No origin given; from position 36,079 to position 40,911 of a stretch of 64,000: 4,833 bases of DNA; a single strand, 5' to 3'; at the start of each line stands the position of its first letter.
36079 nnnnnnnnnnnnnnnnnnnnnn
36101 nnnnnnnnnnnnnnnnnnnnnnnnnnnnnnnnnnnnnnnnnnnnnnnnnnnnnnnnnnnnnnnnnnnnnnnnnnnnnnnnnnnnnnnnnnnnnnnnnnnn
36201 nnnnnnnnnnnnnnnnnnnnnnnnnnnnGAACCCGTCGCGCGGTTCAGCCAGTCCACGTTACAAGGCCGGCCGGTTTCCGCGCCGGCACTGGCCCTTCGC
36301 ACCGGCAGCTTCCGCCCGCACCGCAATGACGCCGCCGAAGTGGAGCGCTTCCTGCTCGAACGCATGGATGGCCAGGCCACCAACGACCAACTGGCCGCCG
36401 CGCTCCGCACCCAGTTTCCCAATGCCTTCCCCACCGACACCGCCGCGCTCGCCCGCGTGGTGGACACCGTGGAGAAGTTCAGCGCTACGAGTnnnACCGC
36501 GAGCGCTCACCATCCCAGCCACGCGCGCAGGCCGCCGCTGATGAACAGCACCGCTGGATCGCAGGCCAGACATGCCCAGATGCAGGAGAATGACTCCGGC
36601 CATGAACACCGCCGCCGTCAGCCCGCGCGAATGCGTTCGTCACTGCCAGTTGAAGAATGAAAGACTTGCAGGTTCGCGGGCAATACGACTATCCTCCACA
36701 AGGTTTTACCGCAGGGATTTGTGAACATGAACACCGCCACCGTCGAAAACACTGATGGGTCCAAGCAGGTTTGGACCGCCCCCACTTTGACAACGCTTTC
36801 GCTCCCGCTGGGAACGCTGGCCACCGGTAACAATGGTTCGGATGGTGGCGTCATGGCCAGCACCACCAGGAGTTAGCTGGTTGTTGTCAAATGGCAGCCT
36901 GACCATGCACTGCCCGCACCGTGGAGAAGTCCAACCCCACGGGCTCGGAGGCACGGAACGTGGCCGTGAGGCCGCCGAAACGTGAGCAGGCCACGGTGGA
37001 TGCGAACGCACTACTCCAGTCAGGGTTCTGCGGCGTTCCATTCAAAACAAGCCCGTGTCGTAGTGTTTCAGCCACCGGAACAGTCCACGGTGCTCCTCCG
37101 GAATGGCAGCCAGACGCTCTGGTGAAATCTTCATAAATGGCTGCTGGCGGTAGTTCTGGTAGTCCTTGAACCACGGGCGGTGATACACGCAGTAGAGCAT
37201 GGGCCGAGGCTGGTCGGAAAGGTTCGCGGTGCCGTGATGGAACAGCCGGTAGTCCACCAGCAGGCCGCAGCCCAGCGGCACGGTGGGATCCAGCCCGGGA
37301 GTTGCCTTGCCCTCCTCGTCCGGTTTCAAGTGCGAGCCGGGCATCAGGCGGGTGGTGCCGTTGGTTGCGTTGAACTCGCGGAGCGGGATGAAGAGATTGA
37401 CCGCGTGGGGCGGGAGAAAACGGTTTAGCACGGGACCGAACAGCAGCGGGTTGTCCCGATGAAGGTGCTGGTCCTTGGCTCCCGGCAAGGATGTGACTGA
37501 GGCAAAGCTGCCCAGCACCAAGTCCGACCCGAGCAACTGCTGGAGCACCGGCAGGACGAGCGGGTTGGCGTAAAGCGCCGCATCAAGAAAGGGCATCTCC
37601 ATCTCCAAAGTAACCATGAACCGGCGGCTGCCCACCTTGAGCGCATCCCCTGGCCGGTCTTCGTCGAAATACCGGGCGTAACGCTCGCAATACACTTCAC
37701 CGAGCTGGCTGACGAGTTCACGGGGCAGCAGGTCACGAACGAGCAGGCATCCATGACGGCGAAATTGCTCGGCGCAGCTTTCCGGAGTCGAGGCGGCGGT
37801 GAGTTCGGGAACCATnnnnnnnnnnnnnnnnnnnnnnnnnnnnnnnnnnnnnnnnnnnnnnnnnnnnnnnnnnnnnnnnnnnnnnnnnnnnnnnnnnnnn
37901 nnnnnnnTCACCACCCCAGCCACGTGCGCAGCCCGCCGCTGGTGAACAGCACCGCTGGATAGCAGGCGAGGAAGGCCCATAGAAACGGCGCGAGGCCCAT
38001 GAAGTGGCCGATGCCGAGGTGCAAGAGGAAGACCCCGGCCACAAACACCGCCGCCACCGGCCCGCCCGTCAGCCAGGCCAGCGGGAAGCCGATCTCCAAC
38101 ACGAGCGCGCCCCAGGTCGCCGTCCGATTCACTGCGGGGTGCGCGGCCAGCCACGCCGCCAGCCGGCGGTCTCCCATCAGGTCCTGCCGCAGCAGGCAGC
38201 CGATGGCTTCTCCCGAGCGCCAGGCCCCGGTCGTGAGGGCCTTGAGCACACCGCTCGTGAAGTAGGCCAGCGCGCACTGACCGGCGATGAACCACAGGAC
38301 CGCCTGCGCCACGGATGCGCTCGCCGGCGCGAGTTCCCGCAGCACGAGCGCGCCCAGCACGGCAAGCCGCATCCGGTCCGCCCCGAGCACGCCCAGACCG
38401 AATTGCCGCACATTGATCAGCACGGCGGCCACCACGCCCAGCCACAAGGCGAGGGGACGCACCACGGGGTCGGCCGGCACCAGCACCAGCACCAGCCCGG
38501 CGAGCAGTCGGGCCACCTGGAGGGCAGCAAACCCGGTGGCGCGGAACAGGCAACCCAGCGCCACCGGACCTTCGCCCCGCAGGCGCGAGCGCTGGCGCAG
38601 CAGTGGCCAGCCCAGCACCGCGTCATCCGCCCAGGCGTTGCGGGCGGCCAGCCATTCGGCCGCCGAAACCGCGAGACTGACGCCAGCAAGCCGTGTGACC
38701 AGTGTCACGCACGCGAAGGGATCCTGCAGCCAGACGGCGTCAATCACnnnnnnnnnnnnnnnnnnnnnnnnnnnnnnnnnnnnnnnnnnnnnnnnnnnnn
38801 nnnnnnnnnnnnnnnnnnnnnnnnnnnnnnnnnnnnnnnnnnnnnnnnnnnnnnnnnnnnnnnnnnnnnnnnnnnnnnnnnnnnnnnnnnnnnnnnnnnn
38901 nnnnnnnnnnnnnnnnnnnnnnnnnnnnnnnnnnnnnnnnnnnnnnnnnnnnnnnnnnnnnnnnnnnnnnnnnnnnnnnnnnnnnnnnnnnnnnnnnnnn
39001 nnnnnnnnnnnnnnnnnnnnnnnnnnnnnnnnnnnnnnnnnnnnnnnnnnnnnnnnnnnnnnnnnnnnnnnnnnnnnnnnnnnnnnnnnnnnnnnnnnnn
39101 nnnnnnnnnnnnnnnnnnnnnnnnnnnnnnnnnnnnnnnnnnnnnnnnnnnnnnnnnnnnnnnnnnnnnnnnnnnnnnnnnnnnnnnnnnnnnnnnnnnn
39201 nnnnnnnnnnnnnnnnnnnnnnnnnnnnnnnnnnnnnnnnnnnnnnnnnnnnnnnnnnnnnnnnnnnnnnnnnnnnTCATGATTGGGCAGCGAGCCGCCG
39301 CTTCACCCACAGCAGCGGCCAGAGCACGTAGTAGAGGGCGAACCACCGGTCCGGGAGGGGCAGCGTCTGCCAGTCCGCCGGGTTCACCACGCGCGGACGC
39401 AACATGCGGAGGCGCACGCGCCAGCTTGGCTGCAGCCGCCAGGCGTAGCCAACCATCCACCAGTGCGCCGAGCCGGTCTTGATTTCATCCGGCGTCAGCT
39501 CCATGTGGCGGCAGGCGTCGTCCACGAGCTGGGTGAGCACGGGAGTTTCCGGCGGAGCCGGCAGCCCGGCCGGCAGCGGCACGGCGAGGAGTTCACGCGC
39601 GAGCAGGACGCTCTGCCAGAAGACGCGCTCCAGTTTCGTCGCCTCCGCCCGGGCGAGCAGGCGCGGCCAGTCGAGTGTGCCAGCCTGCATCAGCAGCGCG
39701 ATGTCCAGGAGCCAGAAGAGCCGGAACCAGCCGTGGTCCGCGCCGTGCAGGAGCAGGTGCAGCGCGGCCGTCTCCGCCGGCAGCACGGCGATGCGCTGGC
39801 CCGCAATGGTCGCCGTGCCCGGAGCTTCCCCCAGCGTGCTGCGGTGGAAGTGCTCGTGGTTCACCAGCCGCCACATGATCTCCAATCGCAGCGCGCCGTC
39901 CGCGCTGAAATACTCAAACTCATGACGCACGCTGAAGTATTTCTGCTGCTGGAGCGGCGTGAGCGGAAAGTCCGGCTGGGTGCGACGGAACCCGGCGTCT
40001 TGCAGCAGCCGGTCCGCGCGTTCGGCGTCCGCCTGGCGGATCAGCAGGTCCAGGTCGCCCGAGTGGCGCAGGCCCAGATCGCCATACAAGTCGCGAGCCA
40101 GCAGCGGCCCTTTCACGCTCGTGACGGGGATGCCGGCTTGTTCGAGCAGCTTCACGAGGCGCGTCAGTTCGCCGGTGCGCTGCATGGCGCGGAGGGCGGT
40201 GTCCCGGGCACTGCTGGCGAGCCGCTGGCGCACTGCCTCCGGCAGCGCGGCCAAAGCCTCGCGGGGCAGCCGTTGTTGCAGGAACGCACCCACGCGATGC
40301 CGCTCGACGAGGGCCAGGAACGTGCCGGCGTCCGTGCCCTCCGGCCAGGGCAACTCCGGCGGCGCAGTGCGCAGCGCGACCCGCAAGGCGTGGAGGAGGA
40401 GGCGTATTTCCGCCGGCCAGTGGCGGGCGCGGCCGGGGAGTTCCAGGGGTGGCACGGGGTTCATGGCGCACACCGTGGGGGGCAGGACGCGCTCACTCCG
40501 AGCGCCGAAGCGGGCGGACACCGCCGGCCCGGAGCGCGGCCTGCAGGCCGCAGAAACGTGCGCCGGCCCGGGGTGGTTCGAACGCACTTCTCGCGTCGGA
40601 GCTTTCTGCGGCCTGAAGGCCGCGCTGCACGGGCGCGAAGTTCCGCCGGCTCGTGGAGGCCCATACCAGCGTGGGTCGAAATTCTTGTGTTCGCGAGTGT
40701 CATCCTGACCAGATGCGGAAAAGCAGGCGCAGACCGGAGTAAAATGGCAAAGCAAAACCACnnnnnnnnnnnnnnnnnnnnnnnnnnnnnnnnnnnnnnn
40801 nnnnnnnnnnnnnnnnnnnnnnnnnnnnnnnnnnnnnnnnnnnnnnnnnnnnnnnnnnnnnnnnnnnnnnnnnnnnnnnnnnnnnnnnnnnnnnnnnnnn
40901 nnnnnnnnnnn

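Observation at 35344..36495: PRMT-like methyltransferase fused to a PqqD/RRE-like tail, sandwiched between the two precursor genes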

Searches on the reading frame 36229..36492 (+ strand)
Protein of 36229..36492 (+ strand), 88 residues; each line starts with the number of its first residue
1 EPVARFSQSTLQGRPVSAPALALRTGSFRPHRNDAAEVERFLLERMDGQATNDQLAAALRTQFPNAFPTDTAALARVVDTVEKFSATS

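Call 21: search_solved_structures(query=A2, max_evalue=10, show_alignments=3)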
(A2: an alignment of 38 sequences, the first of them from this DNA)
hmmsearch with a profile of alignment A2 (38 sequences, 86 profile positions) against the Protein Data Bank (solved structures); distinct sequences matched with E-value up to 10: 6.
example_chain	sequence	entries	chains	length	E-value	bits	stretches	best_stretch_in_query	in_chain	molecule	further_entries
3g2b_A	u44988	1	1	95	0.07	16.4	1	38-64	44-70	Coenzyme PQQ synthesis protein D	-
2ah6_A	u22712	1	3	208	0.88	12.9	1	20-46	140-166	BH1595, unknown conserved protein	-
5sxy_A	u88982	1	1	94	0.92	12.8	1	41-63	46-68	Bifunctional coenzyme PQQ synthesis protein C/D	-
9l8j_A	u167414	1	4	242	0.97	12.7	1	46-68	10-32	Sll0540 protein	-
2dzj_A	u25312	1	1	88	1.4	12.3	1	32-72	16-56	Synaptic glycoprotein SC2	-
23wn_A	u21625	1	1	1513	2.3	11.5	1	17-79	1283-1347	DP622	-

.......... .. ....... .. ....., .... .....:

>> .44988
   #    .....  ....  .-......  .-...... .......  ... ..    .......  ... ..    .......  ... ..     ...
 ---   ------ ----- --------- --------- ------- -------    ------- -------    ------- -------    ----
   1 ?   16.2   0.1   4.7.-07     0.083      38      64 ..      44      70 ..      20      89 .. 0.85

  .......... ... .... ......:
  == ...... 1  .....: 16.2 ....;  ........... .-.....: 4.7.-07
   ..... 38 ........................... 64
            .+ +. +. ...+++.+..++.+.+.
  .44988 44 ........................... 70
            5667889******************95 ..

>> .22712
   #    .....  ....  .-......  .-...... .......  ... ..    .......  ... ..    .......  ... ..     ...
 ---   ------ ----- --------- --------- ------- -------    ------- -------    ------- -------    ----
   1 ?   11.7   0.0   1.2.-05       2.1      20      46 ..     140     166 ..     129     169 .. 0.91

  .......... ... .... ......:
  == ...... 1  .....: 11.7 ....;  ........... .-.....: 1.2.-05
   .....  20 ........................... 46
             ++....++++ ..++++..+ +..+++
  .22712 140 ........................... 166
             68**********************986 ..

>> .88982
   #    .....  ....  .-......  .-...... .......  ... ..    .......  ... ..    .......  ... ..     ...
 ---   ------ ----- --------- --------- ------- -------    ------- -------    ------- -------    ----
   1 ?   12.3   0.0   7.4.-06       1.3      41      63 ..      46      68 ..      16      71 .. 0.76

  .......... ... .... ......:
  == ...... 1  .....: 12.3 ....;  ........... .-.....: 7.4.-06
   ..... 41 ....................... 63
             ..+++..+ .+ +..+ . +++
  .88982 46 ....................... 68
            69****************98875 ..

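Call 22: search_protein_families(library=pfam, alignment_id=A2, max_evalue=10)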
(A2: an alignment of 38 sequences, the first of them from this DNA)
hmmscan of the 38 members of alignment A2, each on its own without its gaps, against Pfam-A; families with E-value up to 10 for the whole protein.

A. member 1, seq(88 aa): 2 families
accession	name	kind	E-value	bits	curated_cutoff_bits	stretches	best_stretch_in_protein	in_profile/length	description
PF21782.3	PKMT_2nd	-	0.014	16.3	27.8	1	36-62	31-57/98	PKMT, C-terminal winged helix domain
PF05402.18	PqqD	-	0.07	13.9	23.4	1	41-79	21-56/67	Coenzyme PQQ synthesis protein D (PqqD)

B. families by the number of members that match (of 38 scanned): 13 families
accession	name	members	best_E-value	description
PF05402.18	PqqD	21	0.00021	Coenzyme PQQ synthesis protein D (PqqD)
PF21782.3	PKMT_2nd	9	0.002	PKMT, C-terminal winged helix domain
PF13559.11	DUF4129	4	0.0034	Domain of unknown function (DUF4129)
PF19969.4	VMAP-M8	3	0.013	vWA-MoxR associated protein middle region (VMAP-M) 8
PF13744.12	HTH_37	2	0.036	Helix-turn-helix domain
PF12312.13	NeA_P2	1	0.032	Nepovirus subgroup A polyprotein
PF24034.1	DUF7343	1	0.042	Domain of unknown function (DUF7343)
PF04539.22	Sigma70_r3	1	0.054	Sigma-70 region 3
PF14525.12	AraC_binding_2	1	0.074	AraC-binding-like domain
PF05331.17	DUF742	1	0.089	Protein of unknown function (DUF742)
PF14165.11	YtzH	1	0.09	YtzH-like protein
PF00482.28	T2SSF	1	0.11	Type II secretion system (T2SS), protein F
PF09816.14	EAF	1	0.2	RNA polymerase II transcription elongation factor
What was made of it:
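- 36301..36492 (+): C-terminal tail, residues 320-383: a linker with conserved FRP, then three helices (329-340, 347-357, 365-379). It resembles helices alpha1-alpha3 of PqqD and has no beta-sheet. Pfam PqqD matches 21 of 38 members, best E 2e-4 (call 22).
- On RiPP recognition element (PqqD-like RRE): 21 of 38 homologous tails match at E<=10, best 2e-4 (call 22).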

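Call 24: predict_structure(alignment_id=A2)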
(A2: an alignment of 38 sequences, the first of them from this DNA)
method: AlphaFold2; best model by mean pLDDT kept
length: 88 residues; sequences in the alignment: 38
mean_pLDDT: 83.9   pTM: 0.64
mean pLDDT of the five models: 83.9, 82.4, 80.6, 79.4, 75.8
residues with pLDDT >= 90: 50; 70-90: 19; 50-70: 17; < 50: 2
segments of 3 or more residues with pLDDT < 50: none
pLDDT, mean of each block of 10 residues (from residue 1): 57 65 85 92 93 96 93 95 76
secondary structure, 60 per line:
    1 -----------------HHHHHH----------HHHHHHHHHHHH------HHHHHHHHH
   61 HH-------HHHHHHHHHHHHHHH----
elements in order: H18-23 H34-45 H52-62 H70-84

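Call 29: fold_search(model_id=the predicted structure, library=pdb)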
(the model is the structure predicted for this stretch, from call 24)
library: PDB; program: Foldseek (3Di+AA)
matches with E <= 10: 31; with E <= 0.001: 0
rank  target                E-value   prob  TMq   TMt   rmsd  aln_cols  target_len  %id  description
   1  3g2b                  8.0e-01  0.92  0.46  0.45   4.9        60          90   22  crystal structure of PqqD from xanthomonas campestris (released 2009-09-01)
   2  2ma3_MODEL_1_A        3.0e+00  0.11  0.30  0.30  10.1        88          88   12  NMR solution structure of the C-terminus of the minichromosome maintenance protein MCM from Methanothermobacte (released 2014-12-31)
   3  6jyl_B                4.2e+00  0.06  0.22  0.22  13.8        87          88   15  The crosslinked complex of ISWI-nucleosome in the ADP.BeF-bound state (released 2019-05-29)
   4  2jps_MODEL_1_A        4.5e+00  0.23  0.43  0.38   7.8        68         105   12  NAB2 N-terminal domain (released 2008-03-18)
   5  8xjv_7                5.0e+00  0.03  0.19  0.17  17.2        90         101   18  Structural basis for the linker histone H5-nucleosome binding and chromatin compaction (released 2024-09-11)
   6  1s32_F                5.7e+00  0.05  0.22  0.22  17.8        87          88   15  Molecular Recognition of the Nucleosomal 'Supergroove' (released 2004-05-11)
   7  7kj6_A                6.0e+00  0.10  0.27  0.08   5.3        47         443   21  Structure of Legionella Effector LegA15 (released 2021-08-18)
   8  8xjv_a4               6.3e+00  0.04  0.21  0.20  14.0        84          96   15  Structural basis for the linker histone H5-nucleosome binding and chromatin compaction (released 2024-09-11)
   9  5fd5_B                6.7e+00  0.07  0.28  0.20   8.7        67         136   16  manganese uptake regulator (released 2016-12-28)
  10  9ire_B                7.5e+00  0.15  0.36  0.25   2.8        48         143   17  CRYSTAL STRUCTURE OF Bacillus cereus FERRIC UPTAKE REGULATOR (released 2025-07-23)
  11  5fd5_C                7.5e+00  0.09  0.33  0.24   7.9        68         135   19  manganese uptake regulator (released 2016-12-28)
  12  6r1u_B                7.5e+00  0.03  0.20  0.20  15.0        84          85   17  Structure of LSD2/NPAC-linker/nucleosome core particle complex: Class 2 (released 2019-04-24)
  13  8xjv_6                7.5e+00  0.02  0.18  0.18  14.1        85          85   16  Structural basis for the linker histone H5-nucleosome binding and chromatin compaction (released 2024-09-11)
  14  8xas_D                8.0e+00  0.14  0.39  0.51   6.4        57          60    5  Crystal structure of AtARR1-DBD in complex with a DNA fragment (released 2024-01-24)
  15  8hkr_A                8.0e+00  0.13  0.34  0.10   3.5        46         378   13  Crystal Structure of Histone H3 Lysine 79 (H3K79) Methyltransferase Rv2067c from Mycobacterium tuberculosis (released 2023-10-18)
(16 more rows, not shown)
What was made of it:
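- On RiPP recognition element (PqqD-like RRE): The Foldseek top hit is 3g2b (call 29).
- PqqD is the best hit in PDB profile search, Pfam and Foldseek (calls 21, 22, 29). The tail's best hits are PqqD (calls 21, 22, 29).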

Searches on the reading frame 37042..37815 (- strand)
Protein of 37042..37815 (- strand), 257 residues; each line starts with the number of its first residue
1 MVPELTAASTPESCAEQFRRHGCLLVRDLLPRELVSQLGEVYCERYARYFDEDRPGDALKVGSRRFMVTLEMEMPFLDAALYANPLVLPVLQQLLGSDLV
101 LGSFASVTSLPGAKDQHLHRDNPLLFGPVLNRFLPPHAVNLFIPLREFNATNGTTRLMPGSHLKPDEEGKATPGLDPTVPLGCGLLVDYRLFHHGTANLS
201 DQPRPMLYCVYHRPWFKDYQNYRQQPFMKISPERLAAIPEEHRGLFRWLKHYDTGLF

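Call 3: search_protein_families(library=pfam, max_evalue=0.1, proteins=[window:37042-37815:-])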
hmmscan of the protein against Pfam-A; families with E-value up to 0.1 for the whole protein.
window:37042-37815:- (257 aa): 1 family
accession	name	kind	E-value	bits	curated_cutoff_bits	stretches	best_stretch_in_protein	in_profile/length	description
PF05721.19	PhyH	-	1.9e-16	61.4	22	1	18-205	1-212/213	Phytanoyl-CoA dioxygenase (PhyH)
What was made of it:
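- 37042..37815 (-): PhyH-type Fe/2OG dioxygenase. PF05721 at E 1.9e-16 (call 3).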

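Call 4: search_protein_families(library=ncbifam, max_evalue=0.1, proteins=[window:37042-37815:-])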
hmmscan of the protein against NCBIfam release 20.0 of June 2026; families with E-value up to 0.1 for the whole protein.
window:37042-37815:- (257 aa): 2 families
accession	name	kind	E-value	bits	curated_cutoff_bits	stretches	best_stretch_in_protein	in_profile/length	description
TIGR04436.1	SpoChoClust_3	subfamily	0.0049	16.1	200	1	77-165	67-145/300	putative 2OG-Fe(II) oxygenase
TIGR02408.1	ectoine_ThpD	equivalog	0.0092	15.3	336.5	1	75-162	83-169/277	ectoine hydroxylase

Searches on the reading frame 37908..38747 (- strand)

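Call 3: search_protein_families(library=pfam, max_evalue=0.1, proteins=[window:37908-38747:-])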
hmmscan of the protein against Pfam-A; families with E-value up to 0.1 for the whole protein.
window:37908-38747:- (279 aa): 0 families

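Call 4: search_protein_families(library=ncbifam, max_evalue=0.1, proteins=[window:37908-38747:-])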
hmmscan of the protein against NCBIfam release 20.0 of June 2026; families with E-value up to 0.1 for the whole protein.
window:37908-38747:- (279 aa): 1 family
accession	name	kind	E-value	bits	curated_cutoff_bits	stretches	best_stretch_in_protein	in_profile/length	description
TIGR04033.1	export_SdpB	subfamily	7.1e-06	25.8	178.4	1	143-257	146-262/276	sporulation-delaying protein SdpB family protein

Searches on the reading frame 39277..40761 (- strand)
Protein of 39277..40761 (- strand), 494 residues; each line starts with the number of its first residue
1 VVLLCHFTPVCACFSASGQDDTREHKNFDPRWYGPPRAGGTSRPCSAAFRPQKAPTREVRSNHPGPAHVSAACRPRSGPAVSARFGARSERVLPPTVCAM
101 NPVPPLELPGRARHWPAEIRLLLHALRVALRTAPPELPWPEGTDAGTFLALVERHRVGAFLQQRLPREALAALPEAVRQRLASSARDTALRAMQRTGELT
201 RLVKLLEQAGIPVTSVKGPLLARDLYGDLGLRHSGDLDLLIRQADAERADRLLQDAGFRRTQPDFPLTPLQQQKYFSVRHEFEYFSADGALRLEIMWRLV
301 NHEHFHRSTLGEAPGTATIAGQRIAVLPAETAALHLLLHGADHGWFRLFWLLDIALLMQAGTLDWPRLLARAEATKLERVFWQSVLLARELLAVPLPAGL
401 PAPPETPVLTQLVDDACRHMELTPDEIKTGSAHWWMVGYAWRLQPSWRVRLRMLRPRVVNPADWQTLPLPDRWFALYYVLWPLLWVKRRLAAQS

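Call 3: search_protein_families(library=pfam, max_evalue=0.1, proteins=[window:39277-40761:-])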
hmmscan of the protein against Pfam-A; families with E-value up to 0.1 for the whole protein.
window:39277-40761:- (494 aa): 3 families
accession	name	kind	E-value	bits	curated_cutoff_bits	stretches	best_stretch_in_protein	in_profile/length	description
PF14907.12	NTP_transf_5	-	6.6e-57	193.4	31.2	1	143-392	3-248/249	Uncharacterised nucleotidyltransferase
PF10706.15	Aminoglyc_resit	-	0.0061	17.1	21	1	200-331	3-128/149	Aminoglycoside-2''-adenylyltransferase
PF09413.15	DUF2007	-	0.091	13.4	25.7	0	198-256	12-65/66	Putative prokaryotic signal transducing protein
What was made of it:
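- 39277..40761 (-): NTP_transf_5 nucleotidyltransferase-like protein. The longest ORF is given; the true start is probably later. PF14907 at E 6.6e-57 (call 3).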

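Call 4: search_protein_families(library=ncbifam, max_evalue=0.1, proteins=[window:39277-40761:-])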
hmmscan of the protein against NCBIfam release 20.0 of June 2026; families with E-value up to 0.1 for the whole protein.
window:39277-40761:- (494 aa): 0 families
